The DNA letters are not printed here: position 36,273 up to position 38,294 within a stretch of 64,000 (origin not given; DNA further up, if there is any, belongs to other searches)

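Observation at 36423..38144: Stand-alone HIT - unknown - HNH fusion protein at the edge of the accessory region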

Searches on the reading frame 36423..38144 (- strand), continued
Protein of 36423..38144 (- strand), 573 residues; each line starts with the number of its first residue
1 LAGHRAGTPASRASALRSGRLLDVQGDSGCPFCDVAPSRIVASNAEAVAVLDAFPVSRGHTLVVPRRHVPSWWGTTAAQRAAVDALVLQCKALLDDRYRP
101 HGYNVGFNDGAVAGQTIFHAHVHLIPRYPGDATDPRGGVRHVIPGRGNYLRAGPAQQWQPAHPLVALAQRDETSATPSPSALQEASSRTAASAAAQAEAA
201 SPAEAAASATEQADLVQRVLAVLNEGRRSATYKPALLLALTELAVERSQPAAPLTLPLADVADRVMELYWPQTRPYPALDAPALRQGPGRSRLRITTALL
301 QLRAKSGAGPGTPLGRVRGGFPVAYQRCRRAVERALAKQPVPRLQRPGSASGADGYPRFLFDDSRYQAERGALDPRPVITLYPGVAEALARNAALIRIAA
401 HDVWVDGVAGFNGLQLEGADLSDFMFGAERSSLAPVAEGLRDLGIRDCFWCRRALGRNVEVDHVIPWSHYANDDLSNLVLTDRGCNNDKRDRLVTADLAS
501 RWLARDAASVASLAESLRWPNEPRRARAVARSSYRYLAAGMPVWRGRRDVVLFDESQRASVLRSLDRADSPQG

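Call 20: find_related_loci(query=A1, collection=genome_contigs, flank=10000)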
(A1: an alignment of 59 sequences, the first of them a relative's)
Query A1 (550 aa) in genome_contigs; peptide patterns used: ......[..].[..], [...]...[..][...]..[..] (x = any residue, [..] = any of these).
599 stretches matched a pattern (row limit reached: there are more); 512 encode a relative of the query (tblastn E <= 1e-3); the best 80 are kept; 80 distinct loci.
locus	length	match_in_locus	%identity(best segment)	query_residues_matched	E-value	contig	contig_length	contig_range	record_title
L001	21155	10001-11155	49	167-550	3e-97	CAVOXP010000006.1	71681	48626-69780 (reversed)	MAG: uncultured Actinomycetes bacterium isolate MFD09779.bin.2.78 genome assembly, contig: contig_51100, whole genome sh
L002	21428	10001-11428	37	7-521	4e-82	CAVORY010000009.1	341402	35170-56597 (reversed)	MAG: uncultured Acidobacteriota bacterium isolate MFD00032.bin.2.43 genome assembly, contig: contig_51692, whole genome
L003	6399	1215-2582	31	7-524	1e-72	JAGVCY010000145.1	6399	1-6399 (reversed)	MAG: Candidatus Omnitrophota bacterium isolate WC_9 c_000000101720, whole genome shotgun sequence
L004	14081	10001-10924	43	240-544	1e-65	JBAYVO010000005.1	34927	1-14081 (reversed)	MAG: Candidatus Nanopelagicales bacterium isolate SO_2016_LW3_61 scaffold01891_LW162_2016, whole genome shotgun sequence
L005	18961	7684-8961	31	7-493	4e-55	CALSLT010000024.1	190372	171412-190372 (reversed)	MAG: uncultured Planctomycetaceae bacterium isolate A_MB81_1 genome assembly, contig: contig_14268_A_MB81, whole genome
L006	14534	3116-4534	28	7-542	3e-55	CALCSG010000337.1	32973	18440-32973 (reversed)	MAG TPA_asm: uncultured Gammaproteobacteria bacterium isolate ERR2206791_bin.50_CONCOCT_v1.1_MAG genome assembly, contig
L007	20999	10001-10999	39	188-522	9e-55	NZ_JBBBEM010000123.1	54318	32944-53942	Kineococcus sp. G2 contig123, whole genome shotgun sequence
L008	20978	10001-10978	41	195-522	3e-54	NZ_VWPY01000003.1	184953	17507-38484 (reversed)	Kineococcus rubinsiae strain B12 scaffold_2, whole genome shotgun sequence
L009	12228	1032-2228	35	138-532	1e-52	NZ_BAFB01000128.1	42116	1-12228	Gordonia otitidis NBRC 100426, whole genome shotgun sequence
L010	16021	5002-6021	34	194-528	1e-52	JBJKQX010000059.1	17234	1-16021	MAG: Candidatus Binataceae bacterium isolate Bin_45 S1Ck127_3265498_flag_0_multi_8.1659_len_17234, whole genome shotgun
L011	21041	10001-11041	37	190-539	8e-53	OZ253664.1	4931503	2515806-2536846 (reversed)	MAG: Vicinamibacterales bacterium isolate a9dab573-4f8c-481d-bf6a-234275a50d18 genome assembly, chromosome: 1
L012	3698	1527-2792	34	7-495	1e-52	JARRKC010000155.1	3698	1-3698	MAG: Acidobacteriota bacterium isolate Spart_036_MAG scaffold_39983, whole genome shotgun sequence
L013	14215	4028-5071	39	191-538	1e-52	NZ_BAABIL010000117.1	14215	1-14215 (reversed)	Kineococcus glutinatus strain JCM 18126 sequence117, whole genome shotgun sequence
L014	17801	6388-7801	40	7-521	2e-52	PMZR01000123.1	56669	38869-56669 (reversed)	MAG: Acidobacteria bacterium isolate fen_186 73.20110800_E3D.77_contig_6879, whole genome shotgun sequence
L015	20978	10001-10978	39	194-521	4e-52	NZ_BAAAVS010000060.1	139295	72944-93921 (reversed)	Gordonia defluvii strain JCM 14234 sequence60, whole genome shotgun sequence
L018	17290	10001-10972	41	195-522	2e-51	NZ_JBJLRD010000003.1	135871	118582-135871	Kineococcus gypseus strain CCTCC AA 2013232 NODE_3_length_135871_cov_24.970702, whole genome shotgun sequence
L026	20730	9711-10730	33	194-523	8e-51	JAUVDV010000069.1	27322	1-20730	MAG: Deltaproteobacteria bacterium isolate CSMAG_306 CSMAG_306_k141_3342696_length_27322_cov_14.9887, whole genome shotg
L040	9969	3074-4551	36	4-542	1e-48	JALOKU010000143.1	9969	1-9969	MAG: Vicinamibacterales bacterium isolate Prado007 scaffold_24152, whole genome shotgun sequence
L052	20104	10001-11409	35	7-531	8e-47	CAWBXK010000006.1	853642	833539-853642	MAG: uncultured Solirubrobacterales bacterium isolate MFD04580.bin.1.88 genome assembly, contig: contig_7659, whole geno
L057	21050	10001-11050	35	183-531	5e-46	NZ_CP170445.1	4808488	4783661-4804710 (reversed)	Kineococcus sp. DHX-1 chromosome, complete genome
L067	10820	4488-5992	32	5-544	7e-45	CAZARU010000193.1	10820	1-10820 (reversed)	MAG TPA_asm: uncultured Polyangiaceae bacterium isolate SRP237561_co1_294 genome assembly, contig: NODE_11671_length_108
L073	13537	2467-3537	34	194-543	5e-44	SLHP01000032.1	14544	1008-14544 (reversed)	MAG: Nitriliruptoraceae bacterium isolate CSSed165cm_160 CSSed16-5cm-12801, whole genome shotgun sequence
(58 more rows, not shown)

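Call 21: predict_structure(alignment_id=A1)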
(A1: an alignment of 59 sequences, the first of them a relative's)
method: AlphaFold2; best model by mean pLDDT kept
length: 550 residues; sequences in the alignment: 59
mean_pLDDT: 85.7   pTM: 0.71
mean pLDDT of the five models: 85.7, 85.4, 84.7, 84.3, 82.9
residues with pLDDT >= 90: 372; 70-90: 85; 50-70: 46; < 50: 47
segments of 3 or more residues with pLDDT < 50: 1-5, 112-114, 117-154
pLDDT, mean of each block of 10 residues (from residue 1): 63 94 96 93 94 96 97 95 82 87 85 48 40 34 33 56 64 60 70 92 85 97 94 98 95 91 87 96 93 93 98 91 68 87 92 96 95 94 93 86 78 95 98 95 87 96 96 98 96 93 96 97 98 98 86
secondary structure, 60 per line:
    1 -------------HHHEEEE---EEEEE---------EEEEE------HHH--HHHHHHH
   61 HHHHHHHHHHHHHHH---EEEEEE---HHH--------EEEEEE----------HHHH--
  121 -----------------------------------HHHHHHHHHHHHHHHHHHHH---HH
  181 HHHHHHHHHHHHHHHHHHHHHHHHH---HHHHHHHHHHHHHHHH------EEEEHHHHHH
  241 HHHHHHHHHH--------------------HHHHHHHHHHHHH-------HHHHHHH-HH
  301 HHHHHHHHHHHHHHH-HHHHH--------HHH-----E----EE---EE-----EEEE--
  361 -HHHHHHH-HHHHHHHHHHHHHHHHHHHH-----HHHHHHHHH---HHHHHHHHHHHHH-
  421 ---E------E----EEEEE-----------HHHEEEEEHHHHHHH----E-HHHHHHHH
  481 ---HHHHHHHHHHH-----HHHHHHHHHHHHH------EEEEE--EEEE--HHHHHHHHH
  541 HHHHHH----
elements in order: E17-20 E24-28 E38-42 H54-75 E79-84 E99-104 H115-118 H156-175 H179-205 H209-224 E231-234 H235-250 H271-283 H291-297 H299-315 H317-321 E355-358 H362-368 H370-389 H395-403 H407-419 E436-440 E455-459 H460-466 H473-480 H484-494 H500-512 E519-523 E526-529 H532-546

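Call 23: fold_search(model_id=the predicted structure, library=pdb)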
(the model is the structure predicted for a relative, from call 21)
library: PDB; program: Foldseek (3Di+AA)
matches with E <= 10: 300; with E <= 0.001: 99
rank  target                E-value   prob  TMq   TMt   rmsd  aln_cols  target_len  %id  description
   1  3imi_A                6.1e-07  1.00  0.17  0.62   2.9       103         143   35  2.01 Angstrom resolution crystal structure of a HIT family protein from Bacillus anthracis str. 'Ames Ancestor' (released 2009-08-18)
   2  3imi_B                6.7e-07  1.00  0.17  0.63   3.0       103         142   35  2.01 Angstrom resolution crystal structure of a HIT family protein from Bacillus anthracis str. 'Ames Ancestor' (released 2009-08-18)
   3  6af2_B                7.1e-07  1.00  0.19  0.70   1.8       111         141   35  Crystal structure of N-terminus deletion mutant of Mycobacterium avium diadenosine 5',5'''-P1,P4-tetraphosphate phosph (released 2019-08-14)
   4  3wo5_B                7.1e-07  1.00  0.17  0.51   1.4        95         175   39  Crystal structure of S147Q of Rv2613c from Mycobacterium tuberculosis (released 2014-12-24)
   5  1y23_C                9.9e-07  1.00  0.18  0.69   1.6       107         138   34  Crystal structure of a member of HIT family of proteins from bacillus subtilis (released 2004-12-07)
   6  3imi_C                9.9e-07  1.00  0.17  0.64   3.0       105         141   34  2.01 Angstrom resolution crystal structure of a HIT family protein from Bacillus anthracis str. 'Ames Ancestor' (released 2009-08-18)
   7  1y23_A                1.0e-06  1.00  0.18  0.69   1.6       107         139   34  Crystal structure of a member of HIT family of proteins from bacillus subtilis (released 2004-12-07)
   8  3o0m_B                1.1e-06  1.00  0.18  0.70   6.7       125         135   30  Crystal structure of a ZN-bound histidine triad family protein from Mycobacterium smegmatis (released 2010-08-04)
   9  3l7x                  1.4e-06  1.00  0.19  0.63   2.2       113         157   35  The Crystal Structure of SMU.412c from Streptococcus mutans UA159 (released 2010-12-08)
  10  3ano_B                1.5e-06  1.00  0.18  0.55   1.5       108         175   35  Crystal Structure of a Novel Diadenosine 5',5'''-P1,P4-Tetraphosphate Phosphorylase from Mycobacterium tuberculosis H3 (released 2011-05-18)
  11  3ano_A                1.5e-06  1.00  0.18  0.61   6.7       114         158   32  Crystal Structure of a Novel Diadenosine 5',5'''-P1,P4-Tetraphosphate Phosphorylase from Mycobacterium tuberculosis H3 (released 2011-05-18)
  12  3wo5_A                1.6e-06  1.00  0.18  0.61   3.9       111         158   33  Crystal structure of S147Q of Rv2613c from Mycobacterium tuberculosis (released 2014-12-24)
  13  3o0m_A                1.8e-06  1.00  0.18  0.67   7.1       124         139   30  Crystal structure of a ZN-bound histidine triad family protein from Mycobacterium smegmatis (released 2010-08-04)
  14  2eo4                  3.0e-06  1.00  0.18  0.64   1.8       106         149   34  Crystal structure of hypothetical histidine triad nucleotide-binding protein ST2152 from Sulfolobus tokodaii strain7 (released 2007-10-02)
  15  3ksv                  4.2e-06  1.00  0.17  0.64   3.0       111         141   32  Hypothetical protein from Leishmania major (released 2010-01-12)
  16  1y23_B                4.6e-06  1.00  0.19  0.69  12.8       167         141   27  Crystal structure of a member of HIT family of proteins from bacillus subtilis (released 2004-12-07)
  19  6af2_D                5.8e-06  1.00  0.17  0.64  10.6       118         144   31  Crystal structure of N-terminus deletion mutant of Mycobacterium avium diadenosine 5',5'''-P1,P4-tetraphosphate phosph (released 2019-08-14)
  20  6af2_C                7.4e-06  1.00  0.18  0.69   1.5       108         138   34  Crystal structure of N-terminus deletion mutant of Mycobacterium avium diadenosine 5',5'''-P1,P4-tetraphosphate phosph (released 2019-08-14)
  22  1ems_B                8.5e-06  1.00  0.17  0.22   6.6        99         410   30  CRYSTAL STRUCTURE OF THE C. ELEGANS NITFHIT PROTEIN (released 2000-07-20)
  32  1ems_A                2.1e-05  1.00  0.17  0.22   6.6       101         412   30  CRYSTAL STRUCTURE OF THE C. ELEGANS NITFHIT PROTEIN (released 2000-07-20)
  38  6af2_A                3.4e-05  1.00  0.17  0.62   1.1        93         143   36  Crystal structure of N-terminus deletion mutant of Mycobacterium avium diadenosine 5',5'''-P1,P4-tetraphosphate phosph (released 2019-08-14)
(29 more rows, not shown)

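Call 28: find_encoding_contigs(protein=P0004, flank=10000, max_places=3)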
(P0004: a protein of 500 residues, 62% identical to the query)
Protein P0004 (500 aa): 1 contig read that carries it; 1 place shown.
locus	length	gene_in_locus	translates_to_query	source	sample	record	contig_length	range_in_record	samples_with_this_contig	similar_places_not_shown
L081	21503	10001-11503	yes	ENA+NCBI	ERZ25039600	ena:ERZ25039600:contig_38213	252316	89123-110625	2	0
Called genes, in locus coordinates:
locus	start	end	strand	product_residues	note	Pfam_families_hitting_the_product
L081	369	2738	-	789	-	PF00270:DEAD, PF22527:DEXQc_Suv3 (weak), PF00271:Helicase_C (weak), PF12029:DUF3516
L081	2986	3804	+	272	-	PF08501:Shikimate_dh_N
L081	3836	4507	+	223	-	PF01965:DJ-1_PfpI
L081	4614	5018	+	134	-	PF01127:Sdh_cyt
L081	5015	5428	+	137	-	PF01127:Sdh_cyt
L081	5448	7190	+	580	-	PF00890:FAD_binding_2, PF01266:DAO (weak), PF01946:Thi4 (faint), PF03486:HI0933_like (faint), PF02910:Succ_DH_flav_C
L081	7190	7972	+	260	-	PF13085:Fer2_3, PF13187:Fer4_9 (faint), PF13183:Fer4_8, PF13237:Fer4_10, PF13534:Fer4_17 (weak)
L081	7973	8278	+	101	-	PF04456:DUF503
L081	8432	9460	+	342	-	-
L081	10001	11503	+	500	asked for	PF01230:HIT, PF11969:DcpS_C, PF01844:HNH (weak), PF13395:HNH_4 (weak)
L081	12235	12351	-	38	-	-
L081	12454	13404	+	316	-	PF13622:4HBT_3, PF20789:4HBT_3C, PF02551:Acyl_CoA_thio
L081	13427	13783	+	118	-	PF00254:FKBP_C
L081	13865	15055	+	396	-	PF00768:Peptidase_S11, PF02113:Peptidase_S13 (faint), PF13354:Beta-lactamase2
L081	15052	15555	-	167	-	PF13740:ACT_6, PF22629:ACT_AHAS_ss (faint), PF13291:ACT_4, PF01842:ACT (weak)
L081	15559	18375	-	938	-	PF02347:GDC-P, PF21478:GcvP2_C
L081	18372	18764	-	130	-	PF01597:GCV_H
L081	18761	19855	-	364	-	PF01571:GCV_T, PF08669:GCV_T_C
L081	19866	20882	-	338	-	PF00579:tRNA-synt_1b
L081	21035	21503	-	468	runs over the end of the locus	PF01595:CNNM, PF00571:CBS (weak), PF03471:CorC_HlyC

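Call 29: find_encoding_contigs(protein=P0024, flank=10000, max_places=4)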
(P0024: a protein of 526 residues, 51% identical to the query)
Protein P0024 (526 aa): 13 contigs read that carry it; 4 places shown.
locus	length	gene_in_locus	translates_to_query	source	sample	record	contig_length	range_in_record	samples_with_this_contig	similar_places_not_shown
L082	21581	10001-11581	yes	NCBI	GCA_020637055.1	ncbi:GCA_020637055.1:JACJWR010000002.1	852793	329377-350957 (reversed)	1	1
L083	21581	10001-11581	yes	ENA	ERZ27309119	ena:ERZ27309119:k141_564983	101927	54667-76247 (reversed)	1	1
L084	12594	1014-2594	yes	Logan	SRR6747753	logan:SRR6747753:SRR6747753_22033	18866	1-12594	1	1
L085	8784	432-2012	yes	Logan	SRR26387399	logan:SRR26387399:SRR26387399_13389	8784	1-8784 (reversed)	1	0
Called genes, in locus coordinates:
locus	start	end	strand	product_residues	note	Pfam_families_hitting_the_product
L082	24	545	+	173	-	PF13302:Acetyltransf_3, PF13523:Acetyltransf_8, PF00583:Acetyltransf_1, PF13508:Acetyltransf_7 (weak)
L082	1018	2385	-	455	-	PF00324:AA_permease, PF13520:AA_permease_2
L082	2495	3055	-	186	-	-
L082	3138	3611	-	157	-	PF20589:DUF6790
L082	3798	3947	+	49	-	-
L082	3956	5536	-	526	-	PF07690:MFS_1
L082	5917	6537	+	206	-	PF13328:HD_4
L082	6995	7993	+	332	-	PF01073:3Beta_HSD, PF01370:Epimerase, PF02719:Polysacc_synt_2 (faint), PF04321:RmlD_sub_bind, PF05368:NmrA, PF13460:NAD_binding_10, PF16363:GDP_Man_Dehyd, PF07993:NAD_binding_4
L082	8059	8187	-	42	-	PF16951:MaAIMP_sms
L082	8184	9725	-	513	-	PF00209:SNF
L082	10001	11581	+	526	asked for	PF01230:HIT, PF01844:HNH (faint), PF13395:HNH_4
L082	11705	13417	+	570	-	PF07969:Amidohydro_3, PF01979:Amidohydro_1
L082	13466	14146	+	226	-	PF01177:Asp_Glu_race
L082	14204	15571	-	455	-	PF02254:TrkA_N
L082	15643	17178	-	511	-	PF06609:TRI12 (weak), PF07690:MFS_1, PF00083:Sugar_tr (faint)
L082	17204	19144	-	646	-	PF13515:FUSC_2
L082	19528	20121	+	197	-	PF03621:MbtH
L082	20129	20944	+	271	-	PF00106:adh_short, PF08659:KR, PF13561:adh_short_C2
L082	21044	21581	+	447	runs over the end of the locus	PF01595:CNNM, PF00571:CBS, PF03471:CorC_HlyC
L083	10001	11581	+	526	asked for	PF01230:HIT, PF01844:HNH (faint), PF13395:HNH_4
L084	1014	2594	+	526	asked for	PF01230:HIT, PF01844:HNH (faint), PF13395:HNH_4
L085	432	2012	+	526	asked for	PF01230:HIT, PF01844:HNH (faint), PF13395:HNH_4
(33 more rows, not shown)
